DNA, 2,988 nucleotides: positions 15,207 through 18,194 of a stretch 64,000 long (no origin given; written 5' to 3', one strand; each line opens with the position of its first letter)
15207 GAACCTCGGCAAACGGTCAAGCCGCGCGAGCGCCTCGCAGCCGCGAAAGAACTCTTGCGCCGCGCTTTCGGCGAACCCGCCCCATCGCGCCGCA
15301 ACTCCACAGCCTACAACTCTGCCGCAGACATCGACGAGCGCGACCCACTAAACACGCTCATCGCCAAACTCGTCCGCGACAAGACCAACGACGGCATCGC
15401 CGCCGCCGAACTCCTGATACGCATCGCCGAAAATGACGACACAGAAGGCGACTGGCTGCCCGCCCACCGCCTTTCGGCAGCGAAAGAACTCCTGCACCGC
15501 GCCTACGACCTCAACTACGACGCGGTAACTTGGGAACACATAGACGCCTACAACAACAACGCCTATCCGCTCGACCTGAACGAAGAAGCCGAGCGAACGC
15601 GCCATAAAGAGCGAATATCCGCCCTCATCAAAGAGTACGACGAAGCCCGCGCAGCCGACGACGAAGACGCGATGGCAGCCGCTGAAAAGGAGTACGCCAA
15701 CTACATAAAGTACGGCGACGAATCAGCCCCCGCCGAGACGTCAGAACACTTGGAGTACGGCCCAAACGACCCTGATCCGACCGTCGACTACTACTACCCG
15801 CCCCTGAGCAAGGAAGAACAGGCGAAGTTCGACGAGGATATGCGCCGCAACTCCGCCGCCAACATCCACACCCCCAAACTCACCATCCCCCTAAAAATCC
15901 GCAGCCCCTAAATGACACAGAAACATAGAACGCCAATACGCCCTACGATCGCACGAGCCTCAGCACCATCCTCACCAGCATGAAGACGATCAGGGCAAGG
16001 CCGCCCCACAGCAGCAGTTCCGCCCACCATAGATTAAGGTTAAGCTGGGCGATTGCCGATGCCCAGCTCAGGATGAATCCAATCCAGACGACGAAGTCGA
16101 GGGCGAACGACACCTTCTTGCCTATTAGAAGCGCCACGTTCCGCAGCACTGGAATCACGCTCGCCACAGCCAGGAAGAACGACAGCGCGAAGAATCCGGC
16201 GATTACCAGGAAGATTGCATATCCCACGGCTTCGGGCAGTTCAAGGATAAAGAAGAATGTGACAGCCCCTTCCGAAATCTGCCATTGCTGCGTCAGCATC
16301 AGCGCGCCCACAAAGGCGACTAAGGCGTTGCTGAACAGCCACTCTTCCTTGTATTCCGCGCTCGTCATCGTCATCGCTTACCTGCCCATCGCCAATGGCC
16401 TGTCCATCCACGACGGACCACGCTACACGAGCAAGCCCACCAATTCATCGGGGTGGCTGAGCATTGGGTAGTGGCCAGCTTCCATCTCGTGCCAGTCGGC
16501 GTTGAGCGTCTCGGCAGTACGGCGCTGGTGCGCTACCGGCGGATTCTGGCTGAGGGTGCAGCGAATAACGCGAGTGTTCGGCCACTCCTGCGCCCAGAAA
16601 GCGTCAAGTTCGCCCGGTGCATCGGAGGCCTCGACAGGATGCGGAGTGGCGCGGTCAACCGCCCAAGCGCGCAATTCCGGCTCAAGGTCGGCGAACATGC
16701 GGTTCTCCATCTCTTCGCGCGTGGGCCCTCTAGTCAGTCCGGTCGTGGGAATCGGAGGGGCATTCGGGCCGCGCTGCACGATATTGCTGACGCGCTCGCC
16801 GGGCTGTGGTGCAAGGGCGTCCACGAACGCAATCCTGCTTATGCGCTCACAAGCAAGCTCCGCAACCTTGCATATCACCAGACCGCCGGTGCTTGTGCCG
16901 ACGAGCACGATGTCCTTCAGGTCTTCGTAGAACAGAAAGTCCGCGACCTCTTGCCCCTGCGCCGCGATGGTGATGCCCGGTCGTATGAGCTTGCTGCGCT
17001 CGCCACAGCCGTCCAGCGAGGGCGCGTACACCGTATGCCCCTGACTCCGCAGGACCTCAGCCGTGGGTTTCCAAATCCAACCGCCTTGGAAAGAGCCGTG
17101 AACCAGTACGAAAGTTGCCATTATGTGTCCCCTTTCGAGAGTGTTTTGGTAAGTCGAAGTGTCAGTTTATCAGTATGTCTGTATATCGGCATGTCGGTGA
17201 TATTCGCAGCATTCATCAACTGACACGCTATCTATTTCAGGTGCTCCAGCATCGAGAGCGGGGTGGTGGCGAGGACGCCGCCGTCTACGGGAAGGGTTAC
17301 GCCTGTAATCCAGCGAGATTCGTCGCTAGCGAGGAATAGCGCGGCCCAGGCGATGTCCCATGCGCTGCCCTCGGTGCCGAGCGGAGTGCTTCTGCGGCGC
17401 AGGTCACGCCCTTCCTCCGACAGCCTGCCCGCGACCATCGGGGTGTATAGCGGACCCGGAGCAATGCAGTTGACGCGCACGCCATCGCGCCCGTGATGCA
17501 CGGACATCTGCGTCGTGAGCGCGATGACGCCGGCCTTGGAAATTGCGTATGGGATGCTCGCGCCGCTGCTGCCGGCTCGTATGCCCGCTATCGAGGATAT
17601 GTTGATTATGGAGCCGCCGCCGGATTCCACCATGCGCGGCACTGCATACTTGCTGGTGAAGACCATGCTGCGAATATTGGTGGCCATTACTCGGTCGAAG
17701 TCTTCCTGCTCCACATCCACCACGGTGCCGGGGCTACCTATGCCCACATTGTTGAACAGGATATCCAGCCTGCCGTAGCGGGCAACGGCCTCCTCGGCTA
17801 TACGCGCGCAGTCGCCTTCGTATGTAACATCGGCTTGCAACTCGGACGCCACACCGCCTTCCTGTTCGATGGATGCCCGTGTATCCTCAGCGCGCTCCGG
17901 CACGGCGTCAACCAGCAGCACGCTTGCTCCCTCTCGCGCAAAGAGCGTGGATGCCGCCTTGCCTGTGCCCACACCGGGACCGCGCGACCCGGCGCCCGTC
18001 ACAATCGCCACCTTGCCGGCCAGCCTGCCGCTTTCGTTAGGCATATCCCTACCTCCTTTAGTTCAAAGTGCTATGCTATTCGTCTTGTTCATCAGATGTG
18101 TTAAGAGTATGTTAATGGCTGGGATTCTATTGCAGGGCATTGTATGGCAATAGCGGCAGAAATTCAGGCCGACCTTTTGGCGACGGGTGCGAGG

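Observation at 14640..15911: Duplicated promoter + leader + gene module encoding an unrecognised three-repeat protein family (second copy at 27380-29093)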

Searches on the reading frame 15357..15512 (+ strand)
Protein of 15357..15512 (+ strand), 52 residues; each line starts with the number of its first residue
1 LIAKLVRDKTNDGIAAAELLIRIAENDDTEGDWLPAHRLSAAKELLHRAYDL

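Call 40: search_solved_structures(query=A4, max_evalue=10, show_alignments=3)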
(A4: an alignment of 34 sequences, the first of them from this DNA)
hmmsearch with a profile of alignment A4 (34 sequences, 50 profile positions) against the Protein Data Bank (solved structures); distinct sequences matched with E-value up to 10: 5.
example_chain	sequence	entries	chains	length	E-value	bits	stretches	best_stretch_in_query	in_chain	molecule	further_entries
3b0c_W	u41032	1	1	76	0.23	14.8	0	23-45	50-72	Centromere protein W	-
3vh5_W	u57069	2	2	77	0.27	14.5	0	23-45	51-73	CENP-W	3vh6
3dfg_A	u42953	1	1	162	0.51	13.7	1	26-49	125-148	Regulatory protein recX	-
3b0d_W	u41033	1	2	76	0.65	13.3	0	30-45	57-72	Centromere protein W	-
4ed9_A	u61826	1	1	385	0.97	12.8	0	3-27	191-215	CAIB/BAIF family protein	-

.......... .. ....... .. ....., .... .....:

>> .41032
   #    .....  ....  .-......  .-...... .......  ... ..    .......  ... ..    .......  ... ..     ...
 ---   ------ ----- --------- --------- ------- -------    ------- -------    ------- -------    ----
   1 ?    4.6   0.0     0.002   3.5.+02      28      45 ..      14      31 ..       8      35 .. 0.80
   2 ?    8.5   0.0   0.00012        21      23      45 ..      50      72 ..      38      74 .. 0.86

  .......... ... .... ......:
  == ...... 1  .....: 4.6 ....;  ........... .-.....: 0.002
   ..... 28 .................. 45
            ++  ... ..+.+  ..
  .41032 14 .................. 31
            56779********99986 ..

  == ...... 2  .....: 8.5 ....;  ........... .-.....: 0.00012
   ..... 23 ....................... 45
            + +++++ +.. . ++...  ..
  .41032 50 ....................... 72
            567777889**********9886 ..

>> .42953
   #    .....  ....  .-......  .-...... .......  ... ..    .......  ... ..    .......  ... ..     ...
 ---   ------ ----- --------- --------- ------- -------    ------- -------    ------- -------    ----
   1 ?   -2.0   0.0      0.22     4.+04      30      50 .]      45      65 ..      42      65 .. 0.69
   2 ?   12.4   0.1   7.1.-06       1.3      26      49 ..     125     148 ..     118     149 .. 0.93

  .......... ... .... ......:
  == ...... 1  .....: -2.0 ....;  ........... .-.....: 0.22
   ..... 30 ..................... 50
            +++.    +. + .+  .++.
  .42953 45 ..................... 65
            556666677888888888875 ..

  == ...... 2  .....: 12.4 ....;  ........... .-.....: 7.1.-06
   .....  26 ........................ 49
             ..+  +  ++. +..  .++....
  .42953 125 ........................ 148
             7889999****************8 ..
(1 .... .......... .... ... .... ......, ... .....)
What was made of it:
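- On RecX: The only signal is a hit to 3dfg_A at E = 0.51 (call 40).
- The unit profile gives a weak hit to RecX 3dfg_A at E = 0.51 on the '.................' helix (call 40).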

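Call 41: search_protein_families(library=phrogs, alignment_id=A4, max_evalue=1)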
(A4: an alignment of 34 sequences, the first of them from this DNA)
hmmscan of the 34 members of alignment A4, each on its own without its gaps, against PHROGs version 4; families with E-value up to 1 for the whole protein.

A. member 1, seq(52 aa): 2 families
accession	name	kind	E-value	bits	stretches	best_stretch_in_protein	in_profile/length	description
phrog_15261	-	unknown function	0.0054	18.2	1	12-50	36-70/99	-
phrog_19248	-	unknown function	0.042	15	1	13-49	36-72/169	-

B. families by the number of members that match (of 34 scanned): 21 families
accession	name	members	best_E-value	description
phrog_15261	-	6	0.0054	-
phrog_21661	-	3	0.04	-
phrog_6694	-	2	0.046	-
phrog_641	-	2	0.39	terminase small subunit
phrog_19248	-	1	0.042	-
phrog_31500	-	1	0.069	-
phrog_14128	-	1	0.079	-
phrog_15275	-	1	0.12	-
phrog_2974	-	1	0.14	-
phrog_29448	-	1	0.16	-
phrog_32289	-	1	0.21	-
phrog_8081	-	1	0.24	-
phrog_17340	-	1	0.25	membrane protein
phrog_21307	-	1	0.26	-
phrog_4118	-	1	0.26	primosomal protein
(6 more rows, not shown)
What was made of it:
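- Two repeat units give faint hits to a PHROG terminase small subunit family (call 41).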

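Call 42: search_protein_families(library=pfam, alignment_id=A4, max_evalue=1)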
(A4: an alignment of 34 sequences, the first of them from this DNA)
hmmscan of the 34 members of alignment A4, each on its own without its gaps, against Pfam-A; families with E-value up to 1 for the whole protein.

A. member 1, seq(52 aa): 0 families

B. families by the number of members that match (of 34 scanned): 4 families
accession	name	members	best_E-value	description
PF21538.2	Med15_M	1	0.07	ARC105/Med15 mediator subunit central domain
PF14573.12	PP-binding_2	1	0.11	Acyl-carrier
PF25621.1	PhiKZ_gp244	1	0.14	Bacteriophage PhiKZ capsid decoration protein gp244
PF22769.1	DCD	1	0.17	dCTP deaminase-like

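Call 66: predict_structure(alignment_id=A4)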
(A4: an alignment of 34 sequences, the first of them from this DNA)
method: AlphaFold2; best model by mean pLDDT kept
length: 52 residues; sequences in the alignment: 34
mean_pLDDT: 89.4   pTM: 0.67
mean pLDDT of the five models: 89.4, 88.4, 78.7, 75.5, 72.7
residues with pLDDT >= 90: 35; 70-90: 15; 50-70: 2; < 50: 0
segments of 3 or more residues with pLDDT < 50: none
pLDDT, mean of each block of 10 residues (from residue 1): 89 92 83 91 94 82
secondary structure, 60 per line:
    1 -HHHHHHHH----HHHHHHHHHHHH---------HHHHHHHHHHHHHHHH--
elements in order: H2-9 H14-25 H35-50

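Call 68: fold_search(model_id=the predicted structure, library=pdb)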
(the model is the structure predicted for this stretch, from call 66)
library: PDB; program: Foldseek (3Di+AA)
matches with E <= 10: 2; with E <= 0.001: 0
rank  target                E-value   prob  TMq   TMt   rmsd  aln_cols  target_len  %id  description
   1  7joq_G                4.0e+00  0.33  0.60  0.33   3.4        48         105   27  Structure of NV1 small terminase (released 2020-11-11)
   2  1bh8_B                8.9e+00  0.08  0.39  0.24   7.1        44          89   16  HTAFII18/HTAFII28 HETERODIMER CRYSTAL STRUCTURE (released 1999-06-22)
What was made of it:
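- On Small terminase (PF20901 Sf6_terminase / PF03592 Terminase_2): The unit model's top PDB hit is 7joq_G, with TM 0.60 normalised to the query and rmsd 3.4 A over 48 columns, but E = 4 (call 68).
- Closest known: Small terminase subunit of Sf6/PaP3/NV1 type. Same: The unit model's best PDB match is NV1 TerS (call 68).
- The top Foldseek PDB hit of the unit is NV1 TerS: TM 0.60, rmsd 3.4 A, 27% identity (call 68).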

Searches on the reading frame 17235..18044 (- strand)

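Call 24: search_protein_families(library=pfam, proteins=[window:17235-18044:-], max_evalue=0.001)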
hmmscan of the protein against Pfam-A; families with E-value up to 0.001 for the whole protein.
window:17235-18044:- (270 aa): 2 families
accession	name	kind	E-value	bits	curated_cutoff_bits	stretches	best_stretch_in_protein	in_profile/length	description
PF13561.12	adh_short_C2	-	6.7e-60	203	27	1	26-257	7-235/236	Enoyl-(Acyl carrier protein) reductase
PF00106.31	adh_short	-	1.3e-47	162.3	26.6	1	11-208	1-191/195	short chain dehydrogenase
